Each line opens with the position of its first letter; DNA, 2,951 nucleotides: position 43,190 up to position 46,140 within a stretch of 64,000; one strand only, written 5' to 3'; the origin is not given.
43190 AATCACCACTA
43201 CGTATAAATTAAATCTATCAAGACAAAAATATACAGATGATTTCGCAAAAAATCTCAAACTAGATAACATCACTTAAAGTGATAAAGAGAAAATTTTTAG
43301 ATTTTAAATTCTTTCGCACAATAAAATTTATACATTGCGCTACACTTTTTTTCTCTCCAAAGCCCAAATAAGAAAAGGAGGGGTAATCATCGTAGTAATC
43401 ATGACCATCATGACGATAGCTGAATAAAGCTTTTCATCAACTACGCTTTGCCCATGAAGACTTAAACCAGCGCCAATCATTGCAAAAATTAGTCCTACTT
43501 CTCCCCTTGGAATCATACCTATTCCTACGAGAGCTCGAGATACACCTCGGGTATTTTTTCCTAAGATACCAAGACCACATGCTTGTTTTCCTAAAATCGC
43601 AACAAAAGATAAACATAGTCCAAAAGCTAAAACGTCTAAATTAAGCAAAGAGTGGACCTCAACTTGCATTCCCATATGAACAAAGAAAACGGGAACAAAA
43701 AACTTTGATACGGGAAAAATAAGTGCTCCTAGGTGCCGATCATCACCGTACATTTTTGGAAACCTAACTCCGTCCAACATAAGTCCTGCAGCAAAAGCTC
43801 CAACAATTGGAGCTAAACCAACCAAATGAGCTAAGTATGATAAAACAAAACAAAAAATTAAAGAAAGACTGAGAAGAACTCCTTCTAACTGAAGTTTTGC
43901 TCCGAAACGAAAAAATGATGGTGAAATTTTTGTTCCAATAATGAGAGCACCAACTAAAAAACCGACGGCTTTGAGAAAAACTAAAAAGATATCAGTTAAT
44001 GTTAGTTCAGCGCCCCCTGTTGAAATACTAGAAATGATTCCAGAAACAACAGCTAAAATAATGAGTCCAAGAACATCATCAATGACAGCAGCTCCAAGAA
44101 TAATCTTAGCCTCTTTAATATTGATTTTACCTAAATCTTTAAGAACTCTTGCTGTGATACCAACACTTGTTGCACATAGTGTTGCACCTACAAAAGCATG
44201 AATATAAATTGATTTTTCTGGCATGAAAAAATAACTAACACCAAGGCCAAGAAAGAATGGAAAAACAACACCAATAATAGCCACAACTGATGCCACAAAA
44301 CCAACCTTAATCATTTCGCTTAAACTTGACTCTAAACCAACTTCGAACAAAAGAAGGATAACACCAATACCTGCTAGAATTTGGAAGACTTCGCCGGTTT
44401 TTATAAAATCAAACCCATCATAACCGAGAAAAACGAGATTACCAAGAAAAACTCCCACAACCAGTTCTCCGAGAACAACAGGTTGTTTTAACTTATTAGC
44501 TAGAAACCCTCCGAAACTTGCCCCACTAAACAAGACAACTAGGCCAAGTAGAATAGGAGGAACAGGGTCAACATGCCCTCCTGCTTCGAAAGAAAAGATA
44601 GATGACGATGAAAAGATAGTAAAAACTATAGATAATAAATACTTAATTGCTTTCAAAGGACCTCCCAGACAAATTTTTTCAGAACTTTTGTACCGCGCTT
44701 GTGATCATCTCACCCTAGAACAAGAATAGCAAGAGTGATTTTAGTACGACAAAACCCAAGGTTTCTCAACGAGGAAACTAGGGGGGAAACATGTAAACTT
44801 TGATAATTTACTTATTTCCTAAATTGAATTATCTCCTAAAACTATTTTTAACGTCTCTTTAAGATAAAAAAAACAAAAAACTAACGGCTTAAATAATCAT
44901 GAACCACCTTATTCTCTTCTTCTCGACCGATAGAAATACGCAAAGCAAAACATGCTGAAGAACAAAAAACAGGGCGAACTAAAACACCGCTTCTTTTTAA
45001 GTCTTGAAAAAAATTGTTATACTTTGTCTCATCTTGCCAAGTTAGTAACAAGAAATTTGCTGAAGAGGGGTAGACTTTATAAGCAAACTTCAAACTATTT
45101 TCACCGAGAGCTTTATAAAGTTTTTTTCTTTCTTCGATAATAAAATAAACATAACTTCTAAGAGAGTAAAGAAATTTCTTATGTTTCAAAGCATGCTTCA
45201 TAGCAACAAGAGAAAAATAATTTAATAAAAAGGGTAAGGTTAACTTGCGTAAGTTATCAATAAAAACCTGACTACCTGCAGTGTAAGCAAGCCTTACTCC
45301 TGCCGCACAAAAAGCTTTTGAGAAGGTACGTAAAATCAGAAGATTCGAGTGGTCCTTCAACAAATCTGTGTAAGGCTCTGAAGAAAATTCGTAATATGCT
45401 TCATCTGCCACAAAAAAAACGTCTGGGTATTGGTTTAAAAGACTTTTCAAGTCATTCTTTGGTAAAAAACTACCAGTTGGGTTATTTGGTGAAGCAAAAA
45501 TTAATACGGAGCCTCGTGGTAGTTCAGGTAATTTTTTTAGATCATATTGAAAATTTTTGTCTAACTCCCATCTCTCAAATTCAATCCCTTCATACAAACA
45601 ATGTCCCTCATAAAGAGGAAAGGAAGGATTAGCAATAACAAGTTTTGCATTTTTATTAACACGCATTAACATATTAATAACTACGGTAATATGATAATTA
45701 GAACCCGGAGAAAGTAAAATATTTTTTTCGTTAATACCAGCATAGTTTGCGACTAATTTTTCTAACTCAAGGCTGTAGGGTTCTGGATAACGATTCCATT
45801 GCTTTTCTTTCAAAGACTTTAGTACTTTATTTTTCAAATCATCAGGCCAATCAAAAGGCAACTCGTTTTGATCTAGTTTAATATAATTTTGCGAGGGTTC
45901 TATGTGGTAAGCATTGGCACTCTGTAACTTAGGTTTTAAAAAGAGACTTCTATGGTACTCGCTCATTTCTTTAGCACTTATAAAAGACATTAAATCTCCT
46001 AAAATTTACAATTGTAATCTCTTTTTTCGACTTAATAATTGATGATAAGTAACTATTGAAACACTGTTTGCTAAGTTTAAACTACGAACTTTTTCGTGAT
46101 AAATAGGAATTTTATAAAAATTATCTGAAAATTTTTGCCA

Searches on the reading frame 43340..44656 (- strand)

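Call 68: search_protein_families(library=pfam, proteins=[window:43340-44656:-], max_evalue=0.001)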
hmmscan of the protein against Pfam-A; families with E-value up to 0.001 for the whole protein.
window:43340-44656:- (438 aa): 1 family
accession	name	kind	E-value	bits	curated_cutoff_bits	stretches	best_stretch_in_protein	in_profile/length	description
PF00999.27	Na_H_Exchanger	-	8.8e-56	189.8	26.2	1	46-431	4-371/375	Sodium/hydrogen exchanger, transmembrane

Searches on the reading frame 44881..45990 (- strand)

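Call 68: search_protein_families(library=pfam, proteins=[window:44881-45990:-], max_evalue=0.001)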
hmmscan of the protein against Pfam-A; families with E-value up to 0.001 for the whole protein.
window:44881-45990:- (369 aa): 2 families
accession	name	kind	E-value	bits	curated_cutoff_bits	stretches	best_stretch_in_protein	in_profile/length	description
PF00155.27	Aminotran_1_2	-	7.4e-49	167.3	19.7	1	35-363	2-357/361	Aminotransferase class I and II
PF04864.19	Alliinase_C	-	0.00038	19.9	22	1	76-236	55-205/363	Allinase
